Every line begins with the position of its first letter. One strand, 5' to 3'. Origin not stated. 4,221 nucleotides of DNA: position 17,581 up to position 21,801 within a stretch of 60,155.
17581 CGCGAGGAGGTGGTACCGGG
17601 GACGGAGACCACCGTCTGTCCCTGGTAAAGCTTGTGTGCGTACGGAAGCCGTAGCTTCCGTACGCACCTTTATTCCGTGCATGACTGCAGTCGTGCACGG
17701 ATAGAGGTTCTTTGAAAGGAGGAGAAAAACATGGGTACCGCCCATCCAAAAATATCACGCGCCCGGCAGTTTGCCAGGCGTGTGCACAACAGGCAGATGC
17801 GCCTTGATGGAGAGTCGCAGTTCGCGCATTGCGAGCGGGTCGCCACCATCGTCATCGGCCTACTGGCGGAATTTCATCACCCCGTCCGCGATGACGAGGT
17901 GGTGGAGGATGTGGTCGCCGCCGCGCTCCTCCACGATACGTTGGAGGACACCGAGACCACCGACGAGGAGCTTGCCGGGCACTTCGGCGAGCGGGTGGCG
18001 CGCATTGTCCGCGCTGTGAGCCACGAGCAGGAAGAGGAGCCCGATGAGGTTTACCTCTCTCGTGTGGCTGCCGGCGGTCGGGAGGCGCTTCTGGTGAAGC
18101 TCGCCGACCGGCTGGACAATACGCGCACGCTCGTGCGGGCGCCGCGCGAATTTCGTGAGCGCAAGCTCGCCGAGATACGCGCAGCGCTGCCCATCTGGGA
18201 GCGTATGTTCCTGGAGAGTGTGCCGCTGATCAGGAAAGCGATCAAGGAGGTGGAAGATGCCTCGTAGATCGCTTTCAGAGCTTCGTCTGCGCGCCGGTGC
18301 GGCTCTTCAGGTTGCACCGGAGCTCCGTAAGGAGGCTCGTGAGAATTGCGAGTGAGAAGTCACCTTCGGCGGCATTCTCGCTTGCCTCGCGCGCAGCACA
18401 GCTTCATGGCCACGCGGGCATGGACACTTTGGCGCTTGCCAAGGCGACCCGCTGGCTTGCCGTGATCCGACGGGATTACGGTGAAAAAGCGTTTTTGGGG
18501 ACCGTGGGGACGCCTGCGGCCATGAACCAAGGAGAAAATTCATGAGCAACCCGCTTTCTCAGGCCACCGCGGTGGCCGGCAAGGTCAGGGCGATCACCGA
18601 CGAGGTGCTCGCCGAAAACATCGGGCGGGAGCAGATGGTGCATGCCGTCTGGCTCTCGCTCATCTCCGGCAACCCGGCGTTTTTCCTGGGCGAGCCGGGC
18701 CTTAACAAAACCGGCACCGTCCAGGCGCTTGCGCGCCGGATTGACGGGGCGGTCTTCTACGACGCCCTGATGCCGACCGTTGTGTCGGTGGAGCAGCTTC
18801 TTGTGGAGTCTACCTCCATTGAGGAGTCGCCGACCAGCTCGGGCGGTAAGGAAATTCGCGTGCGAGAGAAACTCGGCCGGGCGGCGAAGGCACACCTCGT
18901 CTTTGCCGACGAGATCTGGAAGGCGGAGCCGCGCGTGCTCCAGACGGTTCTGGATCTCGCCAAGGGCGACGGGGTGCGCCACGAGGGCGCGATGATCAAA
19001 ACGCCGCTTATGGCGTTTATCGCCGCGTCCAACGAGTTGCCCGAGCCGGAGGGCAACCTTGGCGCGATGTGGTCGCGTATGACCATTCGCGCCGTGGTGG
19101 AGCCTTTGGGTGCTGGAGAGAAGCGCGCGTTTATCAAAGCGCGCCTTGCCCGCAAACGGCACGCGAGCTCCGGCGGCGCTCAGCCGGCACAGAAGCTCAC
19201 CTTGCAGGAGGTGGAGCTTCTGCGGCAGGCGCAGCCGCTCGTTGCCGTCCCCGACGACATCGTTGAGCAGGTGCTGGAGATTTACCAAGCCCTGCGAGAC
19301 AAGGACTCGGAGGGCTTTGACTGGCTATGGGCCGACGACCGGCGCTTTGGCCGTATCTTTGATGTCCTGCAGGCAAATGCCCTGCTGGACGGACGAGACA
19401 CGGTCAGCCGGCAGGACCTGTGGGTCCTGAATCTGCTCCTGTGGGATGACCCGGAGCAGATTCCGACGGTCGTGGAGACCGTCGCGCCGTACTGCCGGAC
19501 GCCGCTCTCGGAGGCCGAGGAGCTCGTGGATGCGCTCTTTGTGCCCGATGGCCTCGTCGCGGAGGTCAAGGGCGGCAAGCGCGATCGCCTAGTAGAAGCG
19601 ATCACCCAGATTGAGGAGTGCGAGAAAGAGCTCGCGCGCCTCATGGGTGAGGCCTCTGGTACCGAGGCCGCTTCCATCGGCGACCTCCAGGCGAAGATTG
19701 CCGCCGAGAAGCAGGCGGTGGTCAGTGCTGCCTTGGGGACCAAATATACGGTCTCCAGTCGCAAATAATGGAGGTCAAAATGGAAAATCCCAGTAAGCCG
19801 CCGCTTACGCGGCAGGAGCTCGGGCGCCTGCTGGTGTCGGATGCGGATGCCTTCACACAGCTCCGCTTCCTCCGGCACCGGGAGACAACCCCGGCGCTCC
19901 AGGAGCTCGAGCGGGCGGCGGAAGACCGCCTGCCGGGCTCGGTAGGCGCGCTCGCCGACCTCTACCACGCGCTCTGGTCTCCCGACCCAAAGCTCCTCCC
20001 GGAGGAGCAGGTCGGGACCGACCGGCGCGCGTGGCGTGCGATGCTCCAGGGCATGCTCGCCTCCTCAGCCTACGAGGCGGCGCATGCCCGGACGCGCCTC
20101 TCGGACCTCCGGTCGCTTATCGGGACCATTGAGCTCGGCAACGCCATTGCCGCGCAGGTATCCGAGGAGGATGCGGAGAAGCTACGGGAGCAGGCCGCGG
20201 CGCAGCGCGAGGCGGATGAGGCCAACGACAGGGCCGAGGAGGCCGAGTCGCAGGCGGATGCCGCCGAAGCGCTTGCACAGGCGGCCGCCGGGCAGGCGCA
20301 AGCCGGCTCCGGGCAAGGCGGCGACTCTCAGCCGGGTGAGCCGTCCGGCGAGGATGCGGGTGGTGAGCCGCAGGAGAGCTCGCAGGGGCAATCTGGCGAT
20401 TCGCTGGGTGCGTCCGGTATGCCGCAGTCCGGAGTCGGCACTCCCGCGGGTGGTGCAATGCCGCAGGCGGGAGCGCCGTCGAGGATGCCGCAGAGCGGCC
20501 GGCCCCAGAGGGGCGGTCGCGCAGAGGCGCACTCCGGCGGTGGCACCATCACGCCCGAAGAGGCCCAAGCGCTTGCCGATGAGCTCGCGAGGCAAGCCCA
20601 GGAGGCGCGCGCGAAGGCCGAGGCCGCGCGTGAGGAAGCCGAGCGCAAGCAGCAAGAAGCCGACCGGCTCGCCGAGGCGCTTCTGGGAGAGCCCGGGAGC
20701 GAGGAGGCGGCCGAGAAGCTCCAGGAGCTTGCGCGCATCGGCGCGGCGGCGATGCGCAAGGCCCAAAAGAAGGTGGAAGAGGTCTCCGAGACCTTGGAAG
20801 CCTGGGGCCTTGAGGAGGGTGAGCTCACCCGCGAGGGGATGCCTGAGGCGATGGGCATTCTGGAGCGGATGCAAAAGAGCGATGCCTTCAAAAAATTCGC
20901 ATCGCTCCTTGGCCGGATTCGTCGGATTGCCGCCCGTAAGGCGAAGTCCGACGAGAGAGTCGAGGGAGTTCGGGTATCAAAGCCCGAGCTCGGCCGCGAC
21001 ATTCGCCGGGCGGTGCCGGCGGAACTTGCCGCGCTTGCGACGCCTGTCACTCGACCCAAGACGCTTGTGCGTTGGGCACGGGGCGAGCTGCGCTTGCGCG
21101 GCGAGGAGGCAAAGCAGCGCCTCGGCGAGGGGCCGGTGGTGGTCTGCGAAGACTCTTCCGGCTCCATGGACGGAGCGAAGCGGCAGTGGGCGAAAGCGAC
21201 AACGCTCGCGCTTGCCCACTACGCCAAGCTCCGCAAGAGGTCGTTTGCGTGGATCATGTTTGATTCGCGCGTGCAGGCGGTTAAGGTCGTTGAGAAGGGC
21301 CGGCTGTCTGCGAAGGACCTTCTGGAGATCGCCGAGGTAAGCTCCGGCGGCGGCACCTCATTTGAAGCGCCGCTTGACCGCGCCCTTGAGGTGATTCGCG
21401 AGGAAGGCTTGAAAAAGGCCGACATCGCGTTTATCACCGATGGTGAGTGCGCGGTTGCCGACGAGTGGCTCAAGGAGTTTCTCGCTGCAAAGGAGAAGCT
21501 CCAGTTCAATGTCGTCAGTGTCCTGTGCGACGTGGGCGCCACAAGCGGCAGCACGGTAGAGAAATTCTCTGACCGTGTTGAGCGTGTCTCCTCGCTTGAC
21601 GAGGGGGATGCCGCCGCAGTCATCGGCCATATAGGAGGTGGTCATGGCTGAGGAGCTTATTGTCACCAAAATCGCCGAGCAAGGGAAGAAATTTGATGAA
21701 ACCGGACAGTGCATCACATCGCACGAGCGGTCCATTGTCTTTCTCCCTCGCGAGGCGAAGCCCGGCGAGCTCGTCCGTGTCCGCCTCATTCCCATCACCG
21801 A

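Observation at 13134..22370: Orphan Csx3 / P-loop NTPase / alarmone-hydrolase / RavA-ViaA island: candidate undescribed nucleotide-signal conflict system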

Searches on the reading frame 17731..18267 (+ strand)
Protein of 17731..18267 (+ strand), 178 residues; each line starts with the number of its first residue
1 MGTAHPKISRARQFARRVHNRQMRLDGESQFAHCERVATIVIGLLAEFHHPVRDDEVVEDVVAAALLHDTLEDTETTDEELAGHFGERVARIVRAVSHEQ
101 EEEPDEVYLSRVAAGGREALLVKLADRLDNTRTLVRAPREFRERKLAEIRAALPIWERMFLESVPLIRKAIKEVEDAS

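Call 3: search_protein_families(library=pfam, max_evalue=0.1, proteins=[window:17731-18267:+])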
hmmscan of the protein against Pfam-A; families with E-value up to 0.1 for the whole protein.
window:17731-18267:+ (178 aa): 4 families
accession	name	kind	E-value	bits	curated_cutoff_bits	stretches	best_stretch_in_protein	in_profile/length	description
PF13328.12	HD_4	-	2.4e-16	60.3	27.2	1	11-98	1-76/156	HD domain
PF01966.28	HD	-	1.4e-06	29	22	1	31-130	2-115/116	HD domain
PF01877.22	RNA_binding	-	0.014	16.1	26.9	1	52-134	11-91/120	RNA binding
PF24109.1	DUF7384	-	0.045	14.2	27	1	52-133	31-109/153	Family of unknown function (DUF7384)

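Call 4: search_protein_families(library=padloc, max_evalue=0.1, proteins=[window:17731-18267:+])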
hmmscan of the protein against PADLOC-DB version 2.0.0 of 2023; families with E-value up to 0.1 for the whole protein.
window:17731-18267:+ (178 aa): 1 family
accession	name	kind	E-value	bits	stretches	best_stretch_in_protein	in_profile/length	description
PDLC00612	ZorB1|ZorB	-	0.00044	17.9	1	40-131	31-113/293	MotB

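Call 5: search_protein_families(library=ncbifam, max_evalue=0.1, proteins=[window:17731-18267:+])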
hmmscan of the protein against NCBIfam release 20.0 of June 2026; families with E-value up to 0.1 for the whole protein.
window:17731-18267:+ (178 aa): 4 families
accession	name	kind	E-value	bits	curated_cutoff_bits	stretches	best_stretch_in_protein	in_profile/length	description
TIGR00691.1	spoT_relA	subfamily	4.2e-20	71.6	499.2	1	13-148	3-136/687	RelA/SpoT family protein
NF008303.0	PRK11092.1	equivalog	2.1e-12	46.1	947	1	8-147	23-159/702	bifunctional GTP diphosphokinase/guanosine-3',5'-bis pyrophosphate 3'-pyrophosphohydrolase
NF033504.2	Ni_dep_LarA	equivalog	0.022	13.5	460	1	74-117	107-150/422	nickel-dependent lactate racemase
NF050107.1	TA_RelN_antitoxin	domain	0.048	14.3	70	0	20-64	13-55/79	type II toxin-antitoxin system RelN family antitoxin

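Call 59: search_solved_structures(query=window:17731-18267:+, max_evalue=0.001, show_alignments=1)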
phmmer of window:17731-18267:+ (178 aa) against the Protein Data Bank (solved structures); distinct sequences matched with E-value up to 0.001: 21.
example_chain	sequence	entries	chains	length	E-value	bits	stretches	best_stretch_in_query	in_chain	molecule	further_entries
3nr1_A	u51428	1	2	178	1.2e-12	51.1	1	7-148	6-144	HD domain-containing protein 3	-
6s2t_A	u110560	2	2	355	3.7e-12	49.5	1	6-148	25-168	(P)ppGpp synthetase I, SpoT/RelA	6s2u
7ohg_A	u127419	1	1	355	3.7e-12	49.5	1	6-148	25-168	Guanosine-3',5'-bis(Diphosphate) 3'-pyrophosphohydrolase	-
6s2v_A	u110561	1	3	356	3.7e-12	49.5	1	6-148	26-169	(P)ppGpp synthetase I, SpoT/RelA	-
5vxa_A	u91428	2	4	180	5.3e-12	49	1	1-148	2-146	Guanosine-3',5'-bis(diphosphate) 3'-pyrophosphohydrolase MESH1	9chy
6yvc_A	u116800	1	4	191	1.1e-10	44.7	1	9-147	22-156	Bifunctional (P)ppGpp synthetase/guanosine-3',5'-bis(Diphosphate) 3'-pyrophosphohydrolase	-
3nqw_A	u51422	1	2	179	1.3e-10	44.5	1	8-142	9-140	CG11900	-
6z3n_AAA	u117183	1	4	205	1.8e-10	44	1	10-147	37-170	Hydrolase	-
8acu_A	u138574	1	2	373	2.4e-10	43.6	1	8-148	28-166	GTP pyrophosphokinase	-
6z3o_AAA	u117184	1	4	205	4.8e-10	42.6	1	10-147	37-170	Small Alarmone Hydrolase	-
6yxa_A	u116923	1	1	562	5.3e-10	42.5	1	8-148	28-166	GTP pyrophosphokinase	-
5xnx_A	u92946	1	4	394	9.5e-10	41.7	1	8-164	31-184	Bifunctional (p)ppGpp synthase/hydrolase RelA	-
4yf1_A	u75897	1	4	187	1.7e-09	40.9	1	5-134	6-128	Lmo0812 protein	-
7oiw_A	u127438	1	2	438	4.9e-09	39.4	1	60-145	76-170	GTP pyrophosphokinase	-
1vj7_A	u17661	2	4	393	1.6e-08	37.7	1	8-149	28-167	Bifunctional RELA/SPOT | Bifunctional (p)ppGpp synthase/hydrolase RelA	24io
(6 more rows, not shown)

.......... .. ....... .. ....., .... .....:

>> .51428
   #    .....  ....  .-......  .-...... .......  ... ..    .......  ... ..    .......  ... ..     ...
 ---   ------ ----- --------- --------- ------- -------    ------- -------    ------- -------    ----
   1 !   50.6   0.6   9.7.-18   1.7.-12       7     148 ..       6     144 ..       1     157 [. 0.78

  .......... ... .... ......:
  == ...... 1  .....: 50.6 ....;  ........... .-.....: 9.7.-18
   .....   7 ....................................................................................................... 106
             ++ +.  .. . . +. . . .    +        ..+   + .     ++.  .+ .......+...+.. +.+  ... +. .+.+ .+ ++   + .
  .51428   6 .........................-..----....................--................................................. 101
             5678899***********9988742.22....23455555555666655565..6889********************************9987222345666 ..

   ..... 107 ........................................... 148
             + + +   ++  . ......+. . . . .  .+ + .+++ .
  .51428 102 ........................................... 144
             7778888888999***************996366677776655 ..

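Call 76: search_protein_families(library=phrogs, max_evalue=0.01, proteins=[window:17731-18267:+])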
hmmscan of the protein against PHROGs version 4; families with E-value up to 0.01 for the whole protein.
window:17731-18267:+ (178 aa): 3 families
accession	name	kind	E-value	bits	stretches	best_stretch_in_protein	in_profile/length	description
phrog_990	-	other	2.9e-26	93.6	1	5-135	152-270/374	metal-dependent phosphohydrolase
phrog_15275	-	unknown function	1.6e-10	42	1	9-149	31-167/223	-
phrog_32047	-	other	2.1e-05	24.9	1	24-97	43-106/301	phosphohydrolase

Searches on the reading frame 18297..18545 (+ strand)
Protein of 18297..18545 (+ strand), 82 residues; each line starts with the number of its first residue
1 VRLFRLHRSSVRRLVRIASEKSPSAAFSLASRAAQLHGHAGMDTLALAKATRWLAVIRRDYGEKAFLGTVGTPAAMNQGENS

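Call 3: search_protein_families(library=pfam, max_evalue=0.1, proteins=[window:18297-18545:+])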
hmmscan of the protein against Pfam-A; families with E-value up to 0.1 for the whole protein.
window:18297-18545:+ (82 aa): 0 families

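Call 4: search_protein_families(library=padloc, max_evalue=0.1, proteins=[window:18297-18545:+])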
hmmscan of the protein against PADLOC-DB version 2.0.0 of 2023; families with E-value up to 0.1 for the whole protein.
window:18297-18545:+ (82 aa): 0 families

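Call 5: search_protein_families(library=ncbifam, max_evalue=0.1, proteins=[window:18297-18545:+])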
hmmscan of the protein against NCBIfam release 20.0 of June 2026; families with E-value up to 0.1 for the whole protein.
window:18297-18545:+ (82 aa): 1 family
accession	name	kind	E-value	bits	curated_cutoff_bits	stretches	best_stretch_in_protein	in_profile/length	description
NF003405.0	PRK04758.1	equivalog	0.087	12.6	196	0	17-63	10-57/184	hypothetical protein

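Call 76: search_protein_families(library=phrogs, max_evalue=0.01, proteins=[window:18297-18545:+])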
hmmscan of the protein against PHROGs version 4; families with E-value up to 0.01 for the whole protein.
window:18297-18545:+ (82 aa): 0 families

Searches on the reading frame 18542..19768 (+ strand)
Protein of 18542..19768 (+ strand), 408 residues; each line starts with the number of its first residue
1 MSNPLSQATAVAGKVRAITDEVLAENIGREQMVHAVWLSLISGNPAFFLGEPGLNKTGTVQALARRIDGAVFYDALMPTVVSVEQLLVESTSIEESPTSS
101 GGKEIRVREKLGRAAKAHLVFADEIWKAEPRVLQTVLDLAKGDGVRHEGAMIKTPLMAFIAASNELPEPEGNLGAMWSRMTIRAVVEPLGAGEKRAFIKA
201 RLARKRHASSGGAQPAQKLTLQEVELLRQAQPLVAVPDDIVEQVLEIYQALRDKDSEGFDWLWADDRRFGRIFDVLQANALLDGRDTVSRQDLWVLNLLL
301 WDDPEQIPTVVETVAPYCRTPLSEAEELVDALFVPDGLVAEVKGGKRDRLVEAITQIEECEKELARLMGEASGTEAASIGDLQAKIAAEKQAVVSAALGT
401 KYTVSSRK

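Call 3: search_protein_families(library=pfam, max_evalue=0.1, proteins=[window:18542-19768:+])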
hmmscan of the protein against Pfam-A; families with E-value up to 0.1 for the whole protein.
window:18542-19768:+ (408 aa): 6 families
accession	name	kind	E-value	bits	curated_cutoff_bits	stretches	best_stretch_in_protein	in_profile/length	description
PF20030.5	bpMoxR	-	6e-18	65.1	27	1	14-209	2-189/205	MoxR domain in the MoxR-vWA-beta-propeller ternary systems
PF17868.7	AAA_lid_8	-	8.4e-13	48.4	22.8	1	240-313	2-71/72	AAA lid domain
PF07728.20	AAA_5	-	1.2e-08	35.5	22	1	47-180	3-139/139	AAA domain (dynein-related subfamily)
PF07726.17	AAA_3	-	0.005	17.2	27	1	50-165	6-111/131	ATPase family associated with various cellular activities (AAA)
PF07724.20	AAA_2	-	0.021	15.3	27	1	48-164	8-124/166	AAA domain (Cdc48 subfamily)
PF00004.35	AAA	-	0.049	14.5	21.2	0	48-181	3-124/131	ATPase family associated with various cellular activities (AAA)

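Call 4: search_protein_families(library=padloc, max_evalue=0.1, proteins=[window:18542-19768:+])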
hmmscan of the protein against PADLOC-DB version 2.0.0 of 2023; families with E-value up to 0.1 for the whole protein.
window:18542-19768:+ (408 aa): 0 families

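Call 5: search_protein_families(library=ncbifam, max_evalue=0.1, proteins=[window:18542-19768:+])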
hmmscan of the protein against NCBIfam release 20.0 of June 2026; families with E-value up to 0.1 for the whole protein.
window:18542-19768:+ (408 aa): 2 families
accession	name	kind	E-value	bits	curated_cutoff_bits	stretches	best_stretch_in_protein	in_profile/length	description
NF010054.0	PRK13531.1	equivalog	5.5e-28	98.3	681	1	8-307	4-291/498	ATPase RavA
NF033607.0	disagg_AAA_ClpG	exception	0.017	13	1900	0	217-258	405-444/932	AAA family protein disaggregase ClpG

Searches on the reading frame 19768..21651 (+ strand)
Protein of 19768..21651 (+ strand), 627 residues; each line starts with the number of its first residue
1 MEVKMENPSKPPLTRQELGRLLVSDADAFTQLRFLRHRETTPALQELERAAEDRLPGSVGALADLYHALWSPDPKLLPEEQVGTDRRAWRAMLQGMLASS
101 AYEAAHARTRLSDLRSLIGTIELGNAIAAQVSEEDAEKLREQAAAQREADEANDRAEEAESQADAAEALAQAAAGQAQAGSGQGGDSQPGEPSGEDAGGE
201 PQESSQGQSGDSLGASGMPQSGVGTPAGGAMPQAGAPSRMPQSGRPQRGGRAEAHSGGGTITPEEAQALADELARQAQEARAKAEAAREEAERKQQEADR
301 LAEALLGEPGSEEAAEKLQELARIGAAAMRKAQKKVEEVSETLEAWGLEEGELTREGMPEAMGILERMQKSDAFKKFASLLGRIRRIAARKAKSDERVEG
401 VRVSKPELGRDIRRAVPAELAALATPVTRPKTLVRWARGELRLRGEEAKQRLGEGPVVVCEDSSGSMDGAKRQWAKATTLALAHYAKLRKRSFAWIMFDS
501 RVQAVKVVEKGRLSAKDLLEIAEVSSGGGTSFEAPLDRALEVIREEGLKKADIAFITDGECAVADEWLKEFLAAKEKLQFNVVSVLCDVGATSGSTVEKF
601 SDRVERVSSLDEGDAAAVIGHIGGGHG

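Call 3: search_protein_families(library=pfam, max_evalue=0.1, proteins=[window:19768-21651:+])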
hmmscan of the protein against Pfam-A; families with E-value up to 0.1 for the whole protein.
window:19768-21651:+ (627 aa): 4 families
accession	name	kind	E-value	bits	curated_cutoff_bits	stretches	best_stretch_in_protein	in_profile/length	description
PF13519.12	VWA_2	-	5.7e-07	30.6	27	1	457-560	1-107/107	von Willebrand factor type A domain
PF05762.20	VWA_CoxE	-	2.4e-06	27.6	26.4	1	392-566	10-167/222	VWA domain containing CoxE-like protein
PF04285.18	DUF444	-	0.0013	18.3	27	1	340-509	138-299/418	Protein of unknown function (DUF444)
PF09967.15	DUF2201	-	0.0017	18.9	26.4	1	457-540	1-76/123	VWA-like domain (DUF2201)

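Call 4: search_protein_families(library=padloc, max_evalue=0.1, proteins=[window:19768-21651:+])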
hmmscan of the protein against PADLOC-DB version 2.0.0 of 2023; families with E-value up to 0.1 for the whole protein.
window:19768-21651:+ (627 aa): 0 families

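Call 5: search_protein_families(library=ncbifam, max_evalue=0.1, proteins=[window:19768-21651:+])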
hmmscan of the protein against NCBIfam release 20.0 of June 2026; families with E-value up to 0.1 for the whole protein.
window:19768-21651:+ (627 aa): 3 families
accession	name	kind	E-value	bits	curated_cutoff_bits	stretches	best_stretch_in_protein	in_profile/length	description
NF008230.0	PRK10997.1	equivalog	7.3e-12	45.2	500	1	447-558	316-425/487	ATPase RavA stimulator ViaA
TIGR02877.1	spore_yhbH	equivalog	0.053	12.6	467.95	1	433-545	180-284/371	sporulation protein YhbH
TIGR02794.1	tolA_full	equivalog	0.073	12.3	59.45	0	127-190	182-254/362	cell envelope integrity protein TolA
